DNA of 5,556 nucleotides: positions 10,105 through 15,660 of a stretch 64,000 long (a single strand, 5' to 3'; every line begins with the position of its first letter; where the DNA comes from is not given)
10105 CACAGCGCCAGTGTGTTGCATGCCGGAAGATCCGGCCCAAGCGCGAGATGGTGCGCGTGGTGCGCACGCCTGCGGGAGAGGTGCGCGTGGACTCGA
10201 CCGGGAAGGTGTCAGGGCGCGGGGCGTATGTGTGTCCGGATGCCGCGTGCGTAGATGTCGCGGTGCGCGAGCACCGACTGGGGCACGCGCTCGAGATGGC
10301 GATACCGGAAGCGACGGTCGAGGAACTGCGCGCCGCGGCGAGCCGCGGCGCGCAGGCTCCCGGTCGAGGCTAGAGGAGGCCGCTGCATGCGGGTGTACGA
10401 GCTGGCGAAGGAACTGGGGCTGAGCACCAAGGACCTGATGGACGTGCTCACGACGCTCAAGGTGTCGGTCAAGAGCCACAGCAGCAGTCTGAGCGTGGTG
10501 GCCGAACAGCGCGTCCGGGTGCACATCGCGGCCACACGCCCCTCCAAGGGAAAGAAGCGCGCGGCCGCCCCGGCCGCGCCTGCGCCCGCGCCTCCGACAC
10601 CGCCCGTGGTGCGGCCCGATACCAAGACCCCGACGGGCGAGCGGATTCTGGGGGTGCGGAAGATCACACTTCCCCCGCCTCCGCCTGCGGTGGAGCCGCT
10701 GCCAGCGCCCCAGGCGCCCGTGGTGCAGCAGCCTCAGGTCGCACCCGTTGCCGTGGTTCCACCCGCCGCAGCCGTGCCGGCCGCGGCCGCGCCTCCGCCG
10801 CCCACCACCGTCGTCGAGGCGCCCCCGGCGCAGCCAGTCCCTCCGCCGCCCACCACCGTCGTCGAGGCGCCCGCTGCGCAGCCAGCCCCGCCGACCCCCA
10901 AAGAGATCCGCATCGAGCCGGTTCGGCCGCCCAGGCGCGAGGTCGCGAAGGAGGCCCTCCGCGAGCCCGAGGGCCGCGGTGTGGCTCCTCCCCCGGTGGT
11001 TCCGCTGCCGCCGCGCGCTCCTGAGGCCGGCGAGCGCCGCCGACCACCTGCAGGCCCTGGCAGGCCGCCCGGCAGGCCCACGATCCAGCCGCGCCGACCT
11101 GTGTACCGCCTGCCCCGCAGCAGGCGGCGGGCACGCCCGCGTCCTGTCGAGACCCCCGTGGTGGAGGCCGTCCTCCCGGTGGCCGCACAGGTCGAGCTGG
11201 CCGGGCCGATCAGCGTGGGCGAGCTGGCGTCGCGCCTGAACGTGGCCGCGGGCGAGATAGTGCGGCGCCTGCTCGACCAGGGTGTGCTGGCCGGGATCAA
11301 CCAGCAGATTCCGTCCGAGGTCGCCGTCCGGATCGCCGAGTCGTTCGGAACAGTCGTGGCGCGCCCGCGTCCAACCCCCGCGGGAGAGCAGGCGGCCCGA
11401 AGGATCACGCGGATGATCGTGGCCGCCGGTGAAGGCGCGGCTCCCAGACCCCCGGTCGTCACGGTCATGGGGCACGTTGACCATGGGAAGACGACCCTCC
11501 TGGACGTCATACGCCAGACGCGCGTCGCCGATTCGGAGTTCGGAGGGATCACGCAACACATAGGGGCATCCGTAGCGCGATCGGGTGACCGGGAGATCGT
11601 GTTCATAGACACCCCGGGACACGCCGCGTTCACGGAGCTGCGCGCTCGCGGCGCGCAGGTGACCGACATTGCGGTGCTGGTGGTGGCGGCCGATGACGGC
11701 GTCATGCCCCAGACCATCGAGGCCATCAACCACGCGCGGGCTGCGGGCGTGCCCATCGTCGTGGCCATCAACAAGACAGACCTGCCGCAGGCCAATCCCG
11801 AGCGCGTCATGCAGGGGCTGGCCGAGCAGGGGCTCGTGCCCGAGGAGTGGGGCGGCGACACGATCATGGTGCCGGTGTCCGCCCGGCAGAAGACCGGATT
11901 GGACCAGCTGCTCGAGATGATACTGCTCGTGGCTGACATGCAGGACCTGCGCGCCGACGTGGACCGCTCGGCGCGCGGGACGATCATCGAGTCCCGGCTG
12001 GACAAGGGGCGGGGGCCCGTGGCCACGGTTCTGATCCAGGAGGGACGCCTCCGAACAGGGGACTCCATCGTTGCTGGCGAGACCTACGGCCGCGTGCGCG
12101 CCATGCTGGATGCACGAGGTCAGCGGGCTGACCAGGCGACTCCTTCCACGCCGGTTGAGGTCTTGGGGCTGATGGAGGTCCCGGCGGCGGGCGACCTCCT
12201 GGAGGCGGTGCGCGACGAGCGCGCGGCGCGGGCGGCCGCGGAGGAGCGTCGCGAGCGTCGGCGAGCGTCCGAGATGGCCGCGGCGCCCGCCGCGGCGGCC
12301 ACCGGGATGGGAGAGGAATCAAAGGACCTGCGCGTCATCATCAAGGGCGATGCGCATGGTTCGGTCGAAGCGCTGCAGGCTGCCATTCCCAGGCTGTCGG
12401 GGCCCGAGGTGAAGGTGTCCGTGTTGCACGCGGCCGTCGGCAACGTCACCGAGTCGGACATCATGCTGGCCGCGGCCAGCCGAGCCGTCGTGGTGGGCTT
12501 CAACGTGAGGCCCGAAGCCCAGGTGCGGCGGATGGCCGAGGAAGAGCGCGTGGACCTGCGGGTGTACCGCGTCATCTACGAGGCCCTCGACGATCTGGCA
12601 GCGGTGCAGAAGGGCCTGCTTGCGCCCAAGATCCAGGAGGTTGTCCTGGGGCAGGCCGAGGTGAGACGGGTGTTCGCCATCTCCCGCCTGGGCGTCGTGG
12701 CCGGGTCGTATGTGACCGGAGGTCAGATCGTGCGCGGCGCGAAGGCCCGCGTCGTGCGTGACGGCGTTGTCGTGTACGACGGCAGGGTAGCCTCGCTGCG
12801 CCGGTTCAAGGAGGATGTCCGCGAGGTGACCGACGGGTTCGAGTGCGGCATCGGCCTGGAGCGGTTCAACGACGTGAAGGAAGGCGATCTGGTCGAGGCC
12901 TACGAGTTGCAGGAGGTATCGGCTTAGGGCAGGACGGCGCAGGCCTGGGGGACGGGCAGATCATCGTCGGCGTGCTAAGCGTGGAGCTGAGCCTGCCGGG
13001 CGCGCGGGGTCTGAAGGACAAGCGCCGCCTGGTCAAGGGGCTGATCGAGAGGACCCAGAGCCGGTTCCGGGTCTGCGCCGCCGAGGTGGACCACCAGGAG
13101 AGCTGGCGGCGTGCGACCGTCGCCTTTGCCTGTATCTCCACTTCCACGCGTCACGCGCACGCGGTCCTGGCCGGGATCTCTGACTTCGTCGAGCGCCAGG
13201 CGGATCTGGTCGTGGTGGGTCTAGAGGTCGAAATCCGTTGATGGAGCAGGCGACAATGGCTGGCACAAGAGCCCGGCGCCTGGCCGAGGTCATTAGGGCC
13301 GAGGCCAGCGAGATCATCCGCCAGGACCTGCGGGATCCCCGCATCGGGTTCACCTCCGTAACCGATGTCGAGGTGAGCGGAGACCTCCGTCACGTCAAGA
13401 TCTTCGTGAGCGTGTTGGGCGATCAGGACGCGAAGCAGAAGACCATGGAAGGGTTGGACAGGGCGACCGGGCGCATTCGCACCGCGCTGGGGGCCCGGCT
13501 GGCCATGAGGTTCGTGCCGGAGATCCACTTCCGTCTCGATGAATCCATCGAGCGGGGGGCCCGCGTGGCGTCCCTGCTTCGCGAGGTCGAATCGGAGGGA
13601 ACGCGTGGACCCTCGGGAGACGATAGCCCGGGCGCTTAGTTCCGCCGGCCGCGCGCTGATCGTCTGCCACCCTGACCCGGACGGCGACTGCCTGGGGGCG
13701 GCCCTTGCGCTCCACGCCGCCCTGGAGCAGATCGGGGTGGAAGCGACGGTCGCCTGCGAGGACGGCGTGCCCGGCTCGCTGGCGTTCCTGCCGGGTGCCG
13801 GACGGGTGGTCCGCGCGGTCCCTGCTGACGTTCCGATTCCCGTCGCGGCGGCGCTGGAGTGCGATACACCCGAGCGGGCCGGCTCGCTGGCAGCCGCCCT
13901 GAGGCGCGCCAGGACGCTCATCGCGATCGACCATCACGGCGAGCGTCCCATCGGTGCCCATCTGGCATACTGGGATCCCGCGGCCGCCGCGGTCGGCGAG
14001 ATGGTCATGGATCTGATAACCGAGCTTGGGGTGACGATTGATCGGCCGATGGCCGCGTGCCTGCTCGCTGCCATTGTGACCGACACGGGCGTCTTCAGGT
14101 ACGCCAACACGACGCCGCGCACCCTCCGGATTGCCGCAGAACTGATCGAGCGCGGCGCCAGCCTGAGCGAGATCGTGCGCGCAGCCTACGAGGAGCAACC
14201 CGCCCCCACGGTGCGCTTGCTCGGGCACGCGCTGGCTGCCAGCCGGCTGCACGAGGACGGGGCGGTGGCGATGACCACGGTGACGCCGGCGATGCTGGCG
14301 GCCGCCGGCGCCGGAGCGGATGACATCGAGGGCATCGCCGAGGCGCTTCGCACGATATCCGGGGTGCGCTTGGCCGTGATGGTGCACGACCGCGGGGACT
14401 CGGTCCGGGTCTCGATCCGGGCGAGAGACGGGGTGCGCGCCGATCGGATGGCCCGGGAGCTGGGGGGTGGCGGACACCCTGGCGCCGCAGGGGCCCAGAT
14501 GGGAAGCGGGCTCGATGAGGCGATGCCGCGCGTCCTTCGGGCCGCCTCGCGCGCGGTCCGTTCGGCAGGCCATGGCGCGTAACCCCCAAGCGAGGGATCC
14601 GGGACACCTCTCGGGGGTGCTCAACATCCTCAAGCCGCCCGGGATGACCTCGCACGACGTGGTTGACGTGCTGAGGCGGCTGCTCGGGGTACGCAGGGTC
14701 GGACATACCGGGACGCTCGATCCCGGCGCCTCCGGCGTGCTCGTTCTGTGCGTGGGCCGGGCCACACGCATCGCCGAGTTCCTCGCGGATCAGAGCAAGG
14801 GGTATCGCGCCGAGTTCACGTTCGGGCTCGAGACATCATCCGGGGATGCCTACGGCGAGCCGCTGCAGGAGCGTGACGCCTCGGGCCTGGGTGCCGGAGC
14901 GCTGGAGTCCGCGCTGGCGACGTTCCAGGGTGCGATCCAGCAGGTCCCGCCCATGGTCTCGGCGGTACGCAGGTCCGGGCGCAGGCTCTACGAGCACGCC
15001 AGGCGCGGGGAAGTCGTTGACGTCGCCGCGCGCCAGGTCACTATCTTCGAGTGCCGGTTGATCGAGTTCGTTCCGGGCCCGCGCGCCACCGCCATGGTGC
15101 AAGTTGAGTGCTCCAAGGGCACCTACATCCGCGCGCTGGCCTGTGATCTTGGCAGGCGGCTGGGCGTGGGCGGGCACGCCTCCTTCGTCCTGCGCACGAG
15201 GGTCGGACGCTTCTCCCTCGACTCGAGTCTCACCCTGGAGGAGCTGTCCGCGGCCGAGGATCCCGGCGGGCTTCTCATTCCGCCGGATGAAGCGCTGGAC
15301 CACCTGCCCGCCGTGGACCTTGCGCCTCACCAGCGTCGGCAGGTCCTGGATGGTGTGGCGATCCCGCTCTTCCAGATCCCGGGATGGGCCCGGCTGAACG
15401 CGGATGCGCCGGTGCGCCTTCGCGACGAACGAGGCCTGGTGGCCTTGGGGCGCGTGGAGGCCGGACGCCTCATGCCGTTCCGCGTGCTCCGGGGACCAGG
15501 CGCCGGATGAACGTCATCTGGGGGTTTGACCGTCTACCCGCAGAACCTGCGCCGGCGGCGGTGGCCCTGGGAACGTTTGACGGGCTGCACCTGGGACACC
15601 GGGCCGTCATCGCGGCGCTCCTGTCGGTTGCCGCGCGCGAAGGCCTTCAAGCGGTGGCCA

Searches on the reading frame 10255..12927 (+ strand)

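Call 73: search_protein_families(library=pfam, proteins=[window:10255-12927:+], max_evalue=0.000001)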
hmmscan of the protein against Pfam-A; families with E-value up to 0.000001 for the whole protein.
window:10255-12927:+ (890 aa): 6 families
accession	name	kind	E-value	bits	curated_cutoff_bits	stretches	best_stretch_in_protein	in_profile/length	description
PF00009.33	GTP_EFTU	-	2.6e-37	128.7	26.5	1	402-557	6-183/188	Elongation factor Tu GTP binding domain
PF11987.13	IF-2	-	3.7e-35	120.8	27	1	686-781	21-116/117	Translation-initiation factor 2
PF22042.2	EF-G_D2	-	6.3e-29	100.4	27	1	573-650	2-82/84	Elongation factor G domain 2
PF04760.21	IF2_N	-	9.7e-16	57.7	25.3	1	45-80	4-39/53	Translation initiation factor IF-2, N-terminal region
PF01926.29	MMR_HSR1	-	5.2e-09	36.7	21.9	1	402-507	2-113/113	50S ribosome-binding GTPase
PF03144.31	GTP_EFTU_D2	-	1.6e-07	32.1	30.3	0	813-878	1-70/73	Elongation factor Tu domain 2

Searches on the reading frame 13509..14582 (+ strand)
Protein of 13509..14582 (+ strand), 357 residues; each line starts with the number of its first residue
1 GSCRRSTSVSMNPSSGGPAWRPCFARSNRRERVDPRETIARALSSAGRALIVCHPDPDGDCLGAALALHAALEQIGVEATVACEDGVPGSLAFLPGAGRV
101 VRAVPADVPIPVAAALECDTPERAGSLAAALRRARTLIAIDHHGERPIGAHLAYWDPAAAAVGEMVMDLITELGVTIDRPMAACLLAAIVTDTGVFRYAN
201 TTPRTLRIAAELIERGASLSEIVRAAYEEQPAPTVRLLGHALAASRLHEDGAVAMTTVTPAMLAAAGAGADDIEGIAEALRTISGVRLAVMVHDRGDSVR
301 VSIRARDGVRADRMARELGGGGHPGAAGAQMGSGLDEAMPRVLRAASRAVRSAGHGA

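Call 73: search_protein_families(library=pfam, proteins=[window:13509-14582:+], max_evalue=0.000001)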
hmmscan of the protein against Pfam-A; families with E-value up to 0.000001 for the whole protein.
window:13509-14582:+ (357 aa): 2 families
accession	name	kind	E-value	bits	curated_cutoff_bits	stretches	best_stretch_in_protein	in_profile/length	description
PF01368.27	DHH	-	2.3e-12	47.7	28.1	1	50-189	3-125/125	DHH family, N-terminal domain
PF02272.25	DHHA1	-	6.7e-12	46.2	25.9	1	265-350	10-100/102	DHHA1 domain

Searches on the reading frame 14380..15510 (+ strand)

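Call 73: search_protein_families(library=pfam, proteins=[window:14380-15510:+], max_evalue=0.000001)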
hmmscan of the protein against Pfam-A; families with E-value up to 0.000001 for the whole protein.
window:14380-15510:+ (376 aa): 2 families
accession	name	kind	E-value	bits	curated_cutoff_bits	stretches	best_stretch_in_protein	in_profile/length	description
PF01509.24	TruB_N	-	7.2e-50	169.7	27.3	1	99-250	1-149/149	TruB family pseudouridylate synthase (N terminal domain)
PF16198.10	TruB_C_2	-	3.8e-07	30.6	29.3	1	251-292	1-42/66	tRNA pseudouridylate synthase B C-terminal domain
